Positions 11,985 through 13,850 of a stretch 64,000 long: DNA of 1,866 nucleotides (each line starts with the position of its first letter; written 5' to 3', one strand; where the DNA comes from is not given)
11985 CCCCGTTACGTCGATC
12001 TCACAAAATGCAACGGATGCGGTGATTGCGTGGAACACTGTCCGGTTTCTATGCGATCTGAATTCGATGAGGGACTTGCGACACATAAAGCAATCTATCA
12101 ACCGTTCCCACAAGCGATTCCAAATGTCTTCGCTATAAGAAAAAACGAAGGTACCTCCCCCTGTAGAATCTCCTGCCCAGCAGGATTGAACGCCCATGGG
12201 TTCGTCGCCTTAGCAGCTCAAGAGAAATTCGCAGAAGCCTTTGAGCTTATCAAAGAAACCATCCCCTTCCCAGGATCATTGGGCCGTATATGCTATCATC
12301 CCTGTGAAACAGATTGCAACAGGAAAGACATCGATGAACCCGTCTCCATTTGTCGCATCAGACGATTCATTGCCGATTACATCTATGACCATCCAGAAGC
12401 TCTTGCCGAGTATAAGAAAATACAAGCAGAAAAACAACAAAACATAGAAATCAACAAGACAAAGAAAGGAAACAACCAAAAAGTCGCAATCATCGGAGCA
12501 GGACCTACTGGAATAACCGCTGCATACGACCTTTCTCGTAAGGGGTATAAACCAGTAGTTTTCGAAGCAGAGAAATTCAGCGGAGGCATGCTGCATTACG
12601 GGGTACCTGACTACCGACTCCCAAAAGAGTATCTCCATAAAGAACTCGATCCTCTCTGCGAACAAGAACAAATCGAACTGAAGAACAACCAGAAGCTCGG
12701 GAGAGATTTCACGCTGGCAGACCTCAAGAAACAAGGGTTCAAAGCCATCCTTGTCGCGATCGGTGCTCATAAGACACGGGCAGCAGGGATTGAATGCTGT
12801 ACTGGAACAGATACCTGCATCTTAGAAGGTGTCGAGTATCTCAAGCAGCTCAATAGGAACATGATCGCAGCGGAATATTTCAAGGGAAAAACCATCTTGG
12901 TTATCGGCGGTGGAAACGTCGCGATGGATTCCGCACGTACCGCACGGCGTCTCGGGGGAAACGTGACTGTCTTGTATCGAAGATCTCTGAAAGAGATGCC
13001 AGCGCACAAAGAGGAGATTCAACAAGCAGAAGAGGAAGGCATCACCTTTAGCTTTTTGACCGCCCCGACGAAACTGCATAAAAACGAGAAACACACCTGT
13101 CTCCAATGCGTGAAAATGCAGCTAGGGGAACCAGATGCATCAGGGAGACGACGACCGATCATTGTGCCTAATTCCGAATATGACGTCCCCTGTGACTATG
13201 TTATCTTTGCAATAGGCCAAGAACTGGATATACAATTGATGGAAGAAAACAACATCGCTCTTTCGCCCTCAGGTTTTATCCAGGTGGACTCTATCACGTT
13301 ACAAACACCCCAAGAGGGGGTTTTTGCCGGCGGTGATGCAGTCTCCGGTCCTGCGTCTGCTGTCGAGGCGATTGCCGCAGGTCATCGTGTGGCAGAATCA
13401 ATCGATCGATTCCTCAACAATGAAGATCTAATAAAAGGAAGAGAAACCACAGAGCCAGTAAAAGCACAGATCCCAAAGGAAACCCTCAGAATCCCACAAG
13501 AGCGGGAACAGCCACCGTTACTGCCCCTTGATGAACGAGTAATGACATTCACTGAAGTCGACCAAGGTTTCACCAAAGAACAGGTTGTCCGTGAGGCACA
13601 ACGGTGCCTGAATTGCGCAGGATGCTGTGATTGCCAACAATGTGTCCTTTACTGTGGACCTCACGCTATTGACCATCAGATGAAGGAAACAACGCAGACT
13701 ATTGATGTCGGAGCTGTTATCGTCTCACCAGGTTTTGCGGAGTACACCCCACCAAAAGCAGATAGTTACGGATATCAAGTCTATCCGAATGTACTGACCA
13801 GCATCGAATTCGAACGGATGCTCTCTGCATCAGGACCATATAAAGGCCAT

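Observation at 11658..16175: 1505-aa HdrA with a GltD/NfnB-like NAD(P)H module inserted into its first FAD domain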

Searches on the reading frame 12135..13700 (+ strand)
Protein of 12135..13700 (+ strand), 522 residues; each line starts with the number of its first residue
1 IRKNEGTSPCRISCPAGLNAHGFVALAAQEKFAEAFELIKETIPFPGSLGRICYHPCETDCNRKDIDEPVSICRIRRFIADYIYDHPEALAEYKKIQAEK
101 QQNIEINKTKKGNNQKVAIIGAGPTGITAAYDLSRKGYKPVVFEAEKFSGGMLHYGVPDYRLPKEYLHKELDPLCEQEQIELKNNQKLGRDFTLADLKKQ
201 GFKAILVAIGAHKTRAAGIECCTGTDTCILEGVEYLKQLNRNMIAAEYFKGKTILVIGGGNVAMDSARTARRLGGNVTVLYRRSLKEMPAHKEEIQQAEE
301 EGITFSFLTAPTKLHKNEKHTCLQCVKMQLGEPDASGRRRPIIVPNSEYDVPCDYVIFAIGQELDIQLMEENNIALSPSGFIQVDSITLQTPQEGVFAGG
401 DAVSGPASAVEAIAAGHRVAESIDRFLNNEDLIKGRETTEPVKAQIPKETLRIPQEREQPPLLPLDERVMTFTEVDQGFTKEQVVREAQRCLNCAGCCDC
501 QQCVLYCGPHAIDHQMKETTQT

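Call 30: search_solved_structures(query=window:12135-13700:+, max_evalue=1e-40, show_alignments=5)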
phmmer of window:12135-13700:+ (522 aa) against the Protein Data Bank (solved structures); distinct sequences matched with E-value up to 1e-40: 8.
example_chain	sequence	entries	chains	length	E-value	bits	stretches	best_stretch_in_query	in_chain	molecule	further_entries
9bov_A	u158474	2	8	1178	4.9e-106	358.7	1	7-508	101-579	Molybdopterin oxidoreductase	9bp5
9n5u_A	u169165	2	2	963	3e-99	336.3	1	8-438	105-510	NfnA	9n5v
8oh5_C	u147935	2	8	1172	1.8e-95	323.8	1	7-506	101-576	Formate dehydrogenase-O, major subunit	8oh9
5jca_L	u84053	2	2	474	3.6e-75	256.9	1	8-430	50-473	NADH-dependent Ferredoxin:NADP Oxidoreductase (NfnI) subunit alpha | NADH-dependent Ferredoxin:NADP Oxidoreductase subunit alpha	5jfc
4ylf_B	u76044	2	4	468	1.5e-68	235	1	7-430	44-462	Dihydropyrimidine dehydrogenase subunit A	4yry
5vj7_A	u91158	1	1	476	1.3e-67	231.9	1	8-429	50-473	Oxidoreductase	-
6s6s_G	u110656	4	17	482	2e-53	185.1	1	7-426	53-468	Glutamate synthase [NADPH] small chain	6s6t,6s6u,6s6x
2vdc_G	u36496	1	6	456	4.8e-53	183.9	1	6-426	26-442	GLUTAMATE SYNTHASE [NADPH] SMALL CHAIN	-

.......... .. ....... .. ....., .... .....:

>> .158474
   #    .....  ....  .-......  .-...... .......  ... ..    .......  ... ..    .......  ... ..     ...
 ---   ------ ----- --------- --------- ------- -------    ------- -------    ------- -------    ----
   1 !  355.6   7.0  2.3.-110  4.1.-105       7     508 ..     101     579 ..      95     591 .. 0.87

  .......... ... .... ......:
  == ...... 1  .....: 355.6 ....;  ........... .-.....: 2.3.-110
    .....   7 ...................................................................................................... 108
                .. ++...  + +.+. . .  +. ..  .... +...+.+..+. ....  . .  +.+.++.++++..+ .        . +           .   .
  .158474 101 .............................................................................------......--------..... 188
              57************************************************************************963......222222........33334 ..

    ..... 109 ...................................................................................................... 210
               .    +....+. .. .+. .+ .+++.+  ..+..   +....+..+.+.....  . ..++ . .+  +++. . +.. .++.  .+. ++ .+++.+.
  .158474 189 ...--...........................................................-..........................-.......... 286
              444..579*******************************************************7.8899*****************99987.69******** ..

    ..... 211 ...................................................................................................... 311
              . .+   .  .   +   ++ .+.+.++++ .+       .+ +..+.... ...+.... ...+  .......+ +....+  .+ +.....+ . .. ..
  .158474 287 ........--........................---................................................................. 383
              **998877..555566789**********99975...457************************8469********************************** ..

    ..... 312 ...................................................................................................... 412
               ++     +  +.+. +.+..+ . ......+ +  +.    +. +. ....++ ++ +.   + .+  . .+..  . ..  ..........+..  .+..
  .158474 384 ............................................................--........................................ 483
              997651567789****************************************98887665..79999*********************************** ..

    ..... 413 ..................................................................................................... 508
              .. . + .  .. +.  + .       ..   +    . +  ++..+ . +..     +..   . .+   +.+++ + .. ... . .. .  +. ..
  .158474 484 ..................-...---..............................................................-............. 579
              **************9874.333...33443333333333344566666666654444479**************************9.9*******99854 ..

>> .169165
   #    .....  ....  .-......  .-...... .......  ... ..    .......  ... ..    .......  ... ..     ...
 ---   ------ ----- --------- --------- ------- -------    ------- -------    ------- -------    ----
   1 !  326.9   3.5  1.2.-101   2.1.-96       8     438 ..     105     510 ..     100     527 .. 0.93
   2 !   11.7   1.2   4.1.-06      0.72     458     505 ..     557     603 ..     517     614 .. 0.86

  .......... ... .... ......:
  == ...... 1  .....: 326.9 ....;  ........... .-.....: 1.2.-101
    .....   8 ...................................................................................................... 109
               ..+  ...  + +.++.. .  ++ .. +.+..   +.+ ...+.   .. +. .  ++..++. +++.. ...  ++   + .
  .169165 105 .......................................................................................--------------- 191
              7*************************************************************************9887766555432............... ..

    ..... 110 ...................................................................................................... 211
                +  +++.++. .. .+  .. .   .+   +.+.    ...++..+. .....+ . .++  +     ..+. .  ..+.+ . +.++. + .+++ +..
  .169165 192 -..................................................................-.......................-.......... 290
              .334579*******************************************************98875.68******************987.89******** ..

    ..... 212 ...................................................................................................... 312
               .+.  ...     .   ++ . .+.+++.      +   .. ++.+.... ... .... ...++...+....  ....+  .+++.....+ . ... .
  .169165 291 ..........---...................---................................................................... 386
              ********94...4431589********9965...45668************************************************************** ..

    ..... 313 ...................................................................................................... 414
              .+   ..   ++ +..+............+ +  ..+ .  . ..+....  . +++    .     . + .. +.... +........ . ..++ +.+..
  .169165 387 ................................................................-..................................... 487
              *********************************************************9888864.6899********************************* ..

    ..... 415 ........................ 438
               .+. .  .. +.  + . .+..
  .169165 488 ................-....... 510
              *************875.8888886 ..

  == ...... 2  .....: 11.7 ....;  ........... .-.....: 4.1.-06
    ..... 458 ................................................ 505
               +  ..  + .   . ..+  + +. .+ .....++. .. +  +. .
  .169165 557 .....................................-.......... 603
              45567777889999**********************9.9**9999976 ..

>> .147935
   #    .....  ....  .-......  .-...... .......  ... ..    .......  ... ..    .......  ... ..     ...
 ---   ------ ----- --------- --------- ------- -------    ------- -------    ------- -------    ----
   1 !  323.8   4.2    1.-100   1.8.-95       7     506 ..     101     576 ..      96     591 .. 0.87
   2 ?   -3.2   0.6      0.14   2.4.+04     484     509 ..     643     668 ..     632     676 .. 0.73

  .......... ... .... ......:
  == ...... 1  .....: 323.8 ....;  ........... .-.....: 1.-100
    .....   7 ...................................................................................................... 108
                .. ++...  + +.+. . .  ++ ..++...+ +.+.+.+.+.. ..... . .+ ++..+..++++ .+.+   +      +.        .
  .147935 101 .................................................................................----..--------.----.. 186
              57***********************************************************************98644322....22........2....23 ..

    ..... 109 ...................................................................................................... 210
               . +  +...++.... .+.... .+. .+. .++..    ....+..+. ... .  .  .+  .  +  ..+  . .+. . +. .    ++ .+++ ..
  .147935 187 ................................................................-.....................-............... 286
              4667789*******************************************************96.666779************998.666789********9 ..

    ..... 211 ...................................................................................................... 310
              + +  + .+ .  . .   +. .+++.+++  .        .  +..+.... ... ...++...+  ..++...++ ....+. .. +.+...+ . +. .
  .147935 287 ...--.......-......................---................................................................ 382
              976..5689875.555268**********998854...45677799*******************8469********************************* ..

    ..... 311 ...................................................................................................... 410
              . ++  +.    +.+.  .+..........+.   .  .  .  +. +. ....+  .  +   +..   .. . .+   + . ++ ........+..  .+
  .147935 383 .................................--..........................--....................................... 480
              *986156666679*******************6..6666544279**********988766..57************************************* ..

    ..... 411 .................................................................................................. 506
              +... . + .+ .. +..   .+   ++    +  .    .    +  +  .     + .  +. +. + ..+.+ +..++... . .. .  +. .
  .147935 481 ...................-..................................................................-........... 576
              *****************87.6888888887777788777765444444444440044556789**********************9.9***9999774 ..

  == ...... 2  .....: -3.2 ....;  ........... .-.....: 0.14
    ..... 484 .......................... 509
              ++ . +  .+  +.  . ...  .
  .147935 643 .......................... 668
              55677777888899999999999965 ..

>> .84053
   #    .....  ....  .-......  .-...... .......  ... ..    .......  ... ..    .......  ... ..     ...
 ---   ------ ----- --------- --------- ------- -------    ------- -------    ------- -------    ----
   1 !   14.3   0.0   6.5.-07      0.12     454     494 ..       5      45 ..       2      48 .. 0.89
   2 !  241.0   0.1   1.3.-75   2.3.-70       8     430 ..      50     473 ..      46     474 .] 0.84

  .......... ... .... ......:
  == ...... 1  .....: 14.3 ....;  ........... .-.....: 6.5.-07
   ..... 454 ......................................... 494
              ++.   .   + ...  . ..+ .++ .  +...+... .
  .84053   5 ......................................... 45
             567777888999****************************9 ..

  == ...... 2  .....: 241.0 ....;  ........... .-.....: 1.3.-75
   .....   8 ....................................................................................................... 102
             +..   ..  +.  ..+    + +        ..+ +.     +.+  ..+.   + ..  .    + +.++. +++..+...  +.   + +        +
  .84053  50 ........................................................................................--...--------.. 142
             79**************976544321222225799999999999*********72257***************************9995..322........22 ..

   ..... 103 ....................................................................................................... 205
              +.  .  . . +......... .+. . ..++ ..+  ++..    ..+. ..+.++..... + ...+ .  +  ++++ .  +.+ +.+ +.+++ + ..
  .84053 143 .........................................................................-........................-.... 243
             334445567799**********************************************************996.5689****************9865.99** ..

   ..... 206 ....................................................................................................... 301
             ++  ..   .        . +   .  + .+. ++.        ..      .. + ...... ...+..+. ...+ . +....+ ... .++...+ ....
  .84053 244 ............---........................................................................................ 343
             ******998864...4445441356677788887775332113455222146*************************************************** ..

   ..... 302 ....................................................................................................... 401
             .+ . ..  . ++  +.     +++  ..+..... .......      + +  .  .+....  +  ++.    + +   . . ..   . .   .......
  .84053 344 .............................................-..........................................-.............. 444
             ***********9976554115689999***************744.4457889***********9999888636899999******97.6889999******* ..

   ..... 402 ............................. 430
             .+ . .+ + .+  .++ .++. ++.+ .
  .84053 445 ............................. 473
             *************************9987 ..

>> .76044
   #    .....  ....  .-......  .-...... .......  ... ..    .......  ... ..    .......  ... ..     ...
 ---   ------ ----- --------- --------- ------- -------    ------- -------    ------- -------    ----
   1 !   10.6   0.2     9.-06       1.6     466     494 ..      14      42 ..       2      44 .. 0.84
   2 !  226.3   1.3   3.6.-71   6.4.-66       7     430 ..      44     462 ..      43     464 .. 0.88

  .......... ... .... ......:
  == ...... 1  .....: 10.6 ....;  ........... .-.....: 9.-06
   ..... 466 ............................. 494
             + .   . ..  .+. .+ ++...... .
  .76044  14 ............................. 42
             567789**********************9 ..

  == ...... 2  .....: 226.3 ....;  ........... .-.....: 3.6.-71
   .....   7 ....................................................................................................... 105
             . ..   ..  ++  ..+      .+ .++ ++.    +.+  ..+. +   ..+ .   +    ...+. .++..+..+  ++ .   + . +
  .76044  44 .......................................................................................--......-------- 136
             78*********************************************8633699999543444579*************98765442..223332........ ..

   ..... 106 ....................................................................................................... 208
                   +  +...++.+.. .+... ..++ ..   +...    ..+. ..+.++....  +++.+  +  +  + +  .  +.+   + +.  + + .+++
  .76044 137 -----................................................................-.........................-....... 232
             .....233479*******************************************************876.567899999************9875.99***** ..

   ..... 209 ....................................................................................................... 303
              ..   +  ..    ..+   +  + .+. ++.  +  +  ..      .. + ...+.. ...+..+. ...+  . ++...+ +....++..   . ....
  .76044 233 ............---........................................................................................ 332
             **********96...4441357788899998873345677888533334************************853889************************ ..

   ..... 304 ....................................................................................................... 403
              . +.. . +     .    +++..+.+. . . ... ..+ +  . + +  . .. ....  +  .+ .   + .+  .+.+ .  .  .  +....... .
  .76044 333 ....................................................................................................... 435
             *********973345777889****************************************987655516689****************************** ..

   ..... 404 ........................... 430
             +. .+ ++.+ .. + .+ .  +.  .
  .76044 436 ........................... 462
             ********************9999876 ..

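Call 32: search_protein_representatives(protein=window:12144-13619:+)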
Query: 492 residues. Proteins with E-value up to 0.001 (for the whole library): 21226; up to 1e-10: 11201; up to 1e-30: 3867. The best 150 are listed.
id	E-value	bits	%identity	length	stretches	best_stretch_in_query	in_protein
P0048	3.2e-172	590.0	47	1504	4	3-492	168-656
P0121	2.5e-160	550.8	53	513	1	5-491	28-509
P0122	2.7e-142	491.4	47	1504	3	2-492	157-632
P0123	4.2e-127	441.3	47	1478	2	2-491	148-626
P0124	1.6e-126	439.4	43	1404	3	2-492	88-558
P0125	3.0e-119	415.4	49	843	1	5-491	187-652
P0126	1.9e-118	412.7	46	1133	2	4-491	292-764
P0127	3.2e-118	412.0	44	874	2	2-491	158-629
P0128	5.0e-118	411.3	49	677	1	5-491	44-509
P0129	7.1e-118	410.8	41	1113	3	3-491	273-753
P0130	7.8e-118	410.7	46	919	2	3-491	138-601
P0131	9.1e-118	410.5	41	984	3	28-492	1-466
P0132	3.4e-117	408.6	43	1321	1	2-492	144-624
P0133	2.4e-116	405.8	47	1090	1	2-491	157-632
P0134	1.3e-115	403.4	48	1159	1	2-491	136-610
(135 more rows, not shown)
